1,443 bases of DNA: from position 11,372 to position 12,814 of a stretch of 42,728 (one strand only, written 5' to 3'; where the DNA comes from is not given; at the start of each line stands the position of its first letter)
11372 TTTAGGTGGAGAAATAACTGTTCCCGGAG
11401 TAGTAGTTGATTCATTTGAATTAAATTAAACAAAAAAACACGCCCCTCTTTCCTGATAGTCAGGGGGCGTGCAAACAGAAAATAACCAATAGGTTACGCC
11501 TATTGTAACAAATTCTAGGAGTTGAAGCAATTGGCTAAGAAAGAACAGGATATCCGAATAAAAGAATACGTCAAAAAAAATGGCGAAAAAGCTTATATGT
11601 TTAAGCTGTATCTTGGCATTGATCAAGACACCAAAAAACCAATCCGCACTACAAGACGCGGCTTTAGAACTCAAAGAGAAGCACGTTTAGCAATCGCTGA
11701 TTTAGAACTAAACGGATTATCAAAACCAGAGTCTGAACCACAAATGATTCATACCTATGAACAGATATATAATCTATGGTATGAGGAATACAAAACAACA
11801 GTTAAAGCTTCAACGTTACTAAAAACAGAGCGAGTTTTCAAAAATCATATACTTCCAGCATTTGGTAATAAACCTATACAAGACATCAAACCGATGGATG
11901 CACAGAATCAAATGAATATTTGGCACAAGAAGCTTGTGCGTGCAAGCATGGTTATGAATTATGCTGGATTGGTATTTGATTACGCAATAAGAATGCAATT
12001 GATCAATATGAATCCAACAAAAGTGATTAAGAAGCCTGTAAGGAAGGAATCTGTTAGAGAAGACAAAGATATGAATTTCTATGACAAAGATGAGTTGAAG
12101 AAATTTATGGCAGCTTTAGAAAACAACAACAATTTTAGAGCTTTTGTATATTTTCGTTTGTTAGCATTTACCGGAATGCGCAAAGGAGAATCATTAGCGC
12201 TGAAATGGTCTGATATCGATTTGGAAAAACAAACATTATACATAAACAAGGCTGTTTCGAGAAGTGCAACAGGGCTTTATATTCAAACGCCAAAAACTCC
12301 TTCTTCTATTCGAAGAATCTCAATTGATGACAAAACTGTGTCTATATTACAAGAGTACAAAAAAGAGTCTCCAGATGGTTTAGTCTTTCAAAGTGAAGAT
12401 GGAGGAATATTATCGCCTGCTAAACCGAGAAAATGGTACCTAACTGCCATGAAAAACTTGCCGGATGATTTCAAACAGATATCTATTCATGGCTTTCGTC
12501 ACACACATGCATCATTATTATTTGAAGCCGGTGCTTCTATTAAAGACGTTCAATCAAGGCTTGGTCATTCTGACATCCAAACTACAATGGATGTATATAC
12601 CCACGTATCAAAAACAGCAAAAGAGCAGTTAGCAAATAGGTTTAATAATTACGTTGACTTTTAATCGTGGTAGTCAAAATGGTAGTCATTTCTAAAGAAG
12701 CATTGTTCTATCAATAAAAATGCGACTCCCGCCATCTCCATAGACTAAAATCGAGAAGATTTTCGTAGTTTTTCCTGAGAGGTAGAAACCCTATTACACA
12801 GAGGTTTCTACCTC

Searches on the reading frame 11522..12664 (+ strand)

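Call 72: search_protein_families(library=phrogs, proteins=[window:11522-12664:+], max_evalue=0.00001)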
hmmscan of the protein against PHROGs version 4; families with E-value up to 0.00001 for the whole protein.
window:11522-12664:+ (380 aa): 8 families
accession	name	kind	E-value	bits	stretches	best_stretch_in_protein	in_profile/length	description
phrog_1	-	integration and excision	6.5e-85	287.6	1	4-379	101-452/611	integrase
phrog_216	-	integration and excision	3.9e-43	148.7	1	142-377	16-240/301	integrase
phrog_23783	-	integration and excision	8.3e-25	88.6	1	12-170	2-153/162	integrase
phrog_7685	-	integration and excision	9.7e-23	81.9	1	258-376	123-237/240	integrase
phrog_4710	-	unknown function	2.2e-07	31.6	1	78-244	26-192/211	-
phrog_26960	-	unknown function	3.1e-07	31.7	1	11-136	5-128/146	-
phrog_7269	-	integration and excision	5.9e-06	27.1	0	310-366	17-73/89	integrase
phrog_38497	-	unknown function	7.8e-06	26.9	0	7-51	22-68/69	-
